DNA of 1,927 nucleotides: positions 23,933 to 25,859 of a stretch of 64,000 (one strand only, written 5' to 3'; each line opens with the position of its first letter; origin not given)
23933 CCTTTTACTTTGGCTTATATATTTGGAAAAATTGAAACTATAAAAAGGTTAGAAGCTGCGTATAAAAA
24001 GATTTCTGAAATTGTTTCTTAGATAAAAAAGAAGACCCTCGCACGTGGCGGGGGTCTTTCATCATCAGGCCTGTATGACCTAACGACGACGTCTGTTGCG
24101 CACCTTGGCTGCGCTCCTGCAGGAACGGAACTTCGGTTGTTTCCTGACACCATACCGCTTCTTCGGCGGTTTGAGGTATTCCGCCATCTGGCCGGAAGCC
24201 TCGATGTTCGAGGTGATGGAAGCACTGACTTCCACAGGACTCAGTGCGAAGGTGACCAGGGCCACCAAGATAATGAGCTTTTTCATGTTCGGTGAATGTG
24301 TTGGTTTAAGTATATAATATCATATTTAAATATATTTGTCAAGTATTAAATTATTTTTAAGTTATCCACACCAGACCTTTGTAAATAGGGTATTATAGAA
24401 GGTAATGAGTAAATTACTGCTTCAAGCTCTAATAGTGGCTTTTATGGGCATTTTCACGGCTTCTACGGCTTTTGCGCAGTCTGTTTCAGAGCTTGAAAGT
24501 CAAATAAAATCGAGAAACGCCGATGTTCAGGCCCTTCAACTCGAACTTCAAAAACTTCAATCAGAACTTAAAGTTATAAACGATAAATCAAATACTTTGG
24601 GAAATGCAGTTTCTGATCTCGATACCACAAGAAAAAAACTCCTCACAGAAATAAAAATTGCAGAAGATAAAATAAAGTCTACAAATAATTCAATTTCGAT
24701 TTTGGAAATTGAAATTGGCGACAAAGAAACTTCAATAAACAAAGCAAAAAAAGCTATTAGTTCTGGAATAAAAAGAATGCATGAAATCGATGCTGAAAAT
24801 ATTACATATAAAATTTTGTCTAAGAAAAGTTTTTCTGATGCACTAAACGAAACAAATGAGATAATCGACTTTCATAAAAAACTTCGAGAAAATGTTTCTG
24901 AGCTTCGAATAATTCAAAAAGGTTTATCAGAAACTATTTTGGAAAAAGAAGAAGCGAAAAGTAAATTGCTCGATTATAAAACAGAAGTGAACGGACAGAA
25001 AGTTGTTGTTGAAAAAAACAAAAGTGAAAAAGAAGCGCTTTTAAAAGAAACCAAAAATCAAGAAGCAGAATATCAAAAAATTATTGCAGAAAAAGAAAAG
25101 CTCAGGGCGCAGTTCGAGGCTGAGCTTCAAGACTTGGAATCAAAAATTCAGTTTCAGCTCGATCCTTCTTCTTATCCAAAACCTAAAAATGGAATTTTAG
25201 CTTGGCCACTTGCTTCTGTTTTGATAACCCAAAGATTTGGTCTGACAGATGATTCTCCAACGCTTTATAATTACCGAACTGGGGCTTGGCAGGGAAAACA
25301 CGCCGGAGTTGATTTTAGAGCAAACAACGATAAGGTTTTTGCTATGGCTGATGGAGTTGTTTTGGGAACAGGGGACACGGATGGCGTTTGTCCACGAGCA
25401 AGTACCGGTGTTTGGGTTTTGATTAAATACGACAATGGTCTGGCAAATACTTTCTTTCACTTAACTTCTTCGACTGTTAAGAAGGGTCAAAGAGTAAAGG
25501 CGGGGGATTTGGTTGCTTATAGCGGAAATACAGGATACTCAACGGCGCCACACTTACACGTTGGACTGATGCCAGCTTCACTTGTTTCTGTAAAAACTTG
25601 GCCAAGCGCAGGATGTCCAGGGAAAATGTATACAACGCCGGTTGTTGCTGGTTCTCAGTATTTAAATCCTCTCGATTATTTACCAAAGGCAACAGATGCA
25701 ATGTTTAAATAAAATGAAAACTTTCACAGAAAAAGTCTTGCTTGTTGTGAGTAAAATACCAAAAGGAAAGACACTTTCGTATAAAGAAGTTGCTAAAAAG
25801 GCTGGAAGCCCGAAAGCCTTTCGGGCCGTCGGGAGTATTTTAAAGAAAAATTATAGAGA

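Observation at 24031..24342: Cassette E: a 68 aa secreted peptide with a protamine-like Arg tail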

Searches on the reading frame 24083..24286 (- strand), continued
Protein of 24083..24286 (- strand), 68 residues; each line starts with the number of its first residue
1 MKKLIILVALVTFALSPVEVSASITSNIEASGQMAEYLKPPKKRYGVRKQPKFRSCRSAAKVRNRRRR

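Call 70: search_dna_similar(query=L070:8268-9149:+, collection=phages, mode=protein, max_evalue=1e-10, max_rows=12)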
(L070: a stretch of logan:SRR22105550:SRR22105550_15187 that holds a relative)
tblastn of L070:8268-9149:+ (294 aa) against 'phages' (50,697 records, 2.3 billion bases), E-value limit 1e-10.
Records with a match: 43; places in all: 43; records where one place covers at least 80% of the query: 42.
Best place of each record, by identity: <60% 43.
By first word of the organism name: Mycobacterium 39; Synechococcus 2; Bacteriophage 1; Mycolicibacterium 1.
By host as written in the record: Mycobacterium smegmatis mc2 155 26; Mycobacterium smegmatis mc#155 7; Synechococcus sp. CBW1002 2; Mycobacterium smegmatis mc2155 2; Mycobacterium 2; Mycobacterium sp. 2; - 1; Mycolicibacterium smegmatis MC2 155 1.
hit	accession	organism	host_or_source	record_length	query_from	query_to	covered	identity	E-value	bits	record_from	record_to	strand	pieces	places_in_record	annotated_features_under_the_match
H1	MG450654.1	Synechococcus phage S-CBWM1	Synechococcus sp. CBW1002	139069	11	283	93%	26.1%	3e-11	69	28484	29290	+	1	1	putative alpha/beta hydrolase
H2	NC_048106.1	Synechococcus phage S-CBWM1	Synechococcus sp. CBW1002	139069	11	283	93%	26.1%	3e-11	69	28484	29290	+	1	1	putative alpha/beta hydrolase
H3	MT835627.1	Bacteriophage sp.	human fecal samples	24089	11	262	86%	26.5%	4e-11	69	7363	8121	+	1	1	record has no annotation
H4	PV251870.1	Mycobacterium phage StAugustine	Mycobacterium smegmatis mc#155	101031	47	251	70%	27.1%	9e-11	68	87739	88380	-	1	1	152: hypothetical protein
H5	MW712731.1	Mycobacterium phage Lars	Mycobacterium smegmatis mc#155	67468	16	253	81%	23.1%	8e-12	71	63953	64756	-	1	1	86: hypothetical protein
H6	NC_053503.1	Mycobacterium phage Laurie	Mycobacterium smegmatis mc2 155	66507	16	253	81%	23.1%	9e-12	71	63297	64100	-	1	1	hypothetical protein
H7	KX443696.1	Mycobacterium phage Laurie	Mycobacterium smegmatis mc2 155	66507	16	253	81%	23.1%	9e-12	71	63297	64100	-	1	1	hypothetical protein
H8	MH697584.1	Mycobacterium phage FrenchFry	Mycobacterium smegmatis mc2 155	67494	16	253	81%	23.1%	9e-12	71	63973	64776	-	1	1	86: hypothetical protein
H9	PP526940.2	Mycolicibacterium phage Vic9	Mycolicibacterium smegmatis MC2 155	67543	16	253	81%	23.1%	9e-12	71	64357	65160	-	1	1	hypothetical protein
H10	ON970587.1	Mycobacterium phage Phantasmagoria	Mycobacterium smegmatis mc#155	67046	16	253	81%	23.1%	1e-11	71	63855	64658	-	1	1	84: hypothetical protein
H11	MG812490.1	Mycobacterium phage Holeinone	Mycobacterium smegmatis mc2 155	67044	16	253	81%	23.1%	2e-11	70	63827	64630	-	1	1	hypothetical protein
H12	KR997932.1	Mycobacterium phage Godines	Mycobacterium smegmatis mc2155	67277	16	253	81%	23.1%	2e-11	70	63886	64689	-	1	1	hypothetical protein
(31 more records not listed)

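Call 74: search_protein_families(library=phrogs, proteins=[L073:3-329:+, L073:626-928:+, L073:943-1125:+, L076:259-801:+, L076:1070-1351:+, L077:332-691:+, L077:770-1192:+, L070:7759-8001:+, L070:7037-7744:+, L070:9461-9718:+], max_evalue=0.01)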
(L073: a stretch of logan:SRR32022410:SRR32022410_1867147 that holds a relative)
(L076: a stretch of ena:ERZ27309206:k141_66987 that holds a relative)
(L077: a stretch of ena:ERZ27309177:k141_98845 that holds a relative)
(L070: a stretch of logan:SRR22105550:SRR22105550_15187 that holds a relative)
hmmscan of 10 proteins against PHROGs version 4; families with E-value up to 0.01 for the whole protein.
L073:3-329:+ (109 aa): 0 families

L073:626-928:+ (101 aa): 0 families

L073:943-1125:+ (61 aa): 0 families

L076:259-801:+ (181 aa): 0 families

L076:1070-1351:+ (94 aa): 1 family
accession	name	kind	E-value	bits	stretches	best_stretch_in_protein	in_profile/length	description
phrog_1273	-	unknown function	1.6e-11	45.5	1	1-93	3-100/103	-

L077:332-691:+ (120 aa): 0 families

L077:770-1192:+ (141 aa): 1 family
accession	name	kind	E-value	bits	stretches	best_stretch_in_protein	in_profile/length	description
phrog_37583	-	unknown function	2.9e-11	44.7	1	24-137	14-134/140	-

L070:7759-8001:+ (81 aa): 0 families

L070:7037-7744:+ (236 aa): 0 families

L070:9461-9718:+ (86 aa): 1 family
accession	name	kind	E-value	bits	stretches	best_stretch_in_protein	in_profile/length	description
phrog_1273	-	unknown function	1.7e-17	64.7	1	1-84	4-98/103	-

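Call 81: search_protein_families(library=padloc, proteins=[P0001, P0003, P0014, P0016, P0019, P0022, P0024], max_evalue=1)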
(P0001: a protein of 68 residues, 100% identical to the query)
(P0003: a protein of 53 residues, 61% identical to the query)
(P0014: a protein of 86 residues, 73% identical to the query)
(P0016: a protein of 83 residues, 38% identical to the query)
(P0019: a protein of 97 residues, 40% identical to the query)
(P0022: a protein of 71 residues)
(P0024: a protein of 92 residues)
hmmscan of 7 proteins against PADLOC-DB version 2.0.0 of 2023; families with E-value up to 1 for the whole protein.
P0001 (68 aa): 0 families

P0003 (53 aa): 0 families

P0014 (86 aa): 0 families

P0016 (83 aa): 0 families

P0019 (97 aa): 0 families

P0022 (71 aa): 0 families

P0024 (92 aa): 0 families

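Call 91: find_related_loci(query=A4, collection=viral_contigs, flank=5000)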
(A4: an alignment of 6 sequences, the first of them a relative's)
Query A4 (87 aa) in viral_contigs; peptide patterns used: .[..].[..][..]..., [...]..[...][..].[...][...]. (x = any residue, [..] = any of these).
74 stretches matched a pattern; 1 encode a relative of the query (tblastn E <= 1e-3); 1 distinct loci.
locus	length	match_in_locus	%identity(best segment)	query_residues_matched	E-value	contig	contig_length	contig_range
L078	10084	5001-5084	54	57-84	1e-5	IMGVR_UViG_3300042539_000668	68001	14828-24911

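Call 92: find_related_loci(query=A5, collection=viral_contigs, flank=5000)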
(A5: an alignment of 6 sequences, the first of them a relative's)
Query A5 (55 aa) in viral_contigs; peptide patterns used: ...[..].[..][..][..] (x = any residue, [..] = any of these).
38 stretches matched a pattern, but none encodes a relative of the query by tblastn (E <= 1e-3).

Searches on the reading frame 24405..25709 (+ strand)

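Call 58: search_protein_families(library=pfam, proteins=[window:24405-25709:+], max_evalue=0.001)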
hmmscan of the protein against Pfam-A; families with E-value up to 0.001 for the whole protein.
window:24405-25709:+ (435 aa): 2 families
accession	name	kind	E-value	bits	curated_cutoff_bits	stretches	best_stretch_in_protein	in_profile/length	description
PF01551.29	Peptidase_M23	-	1e-20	74.1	28.7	1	298-389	2-88/96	Peptidase family M23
PF03938.19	OmpH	-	0.00067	20.3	32.4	1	11-96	5-80/141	Outer membrane protein (OmpH-like)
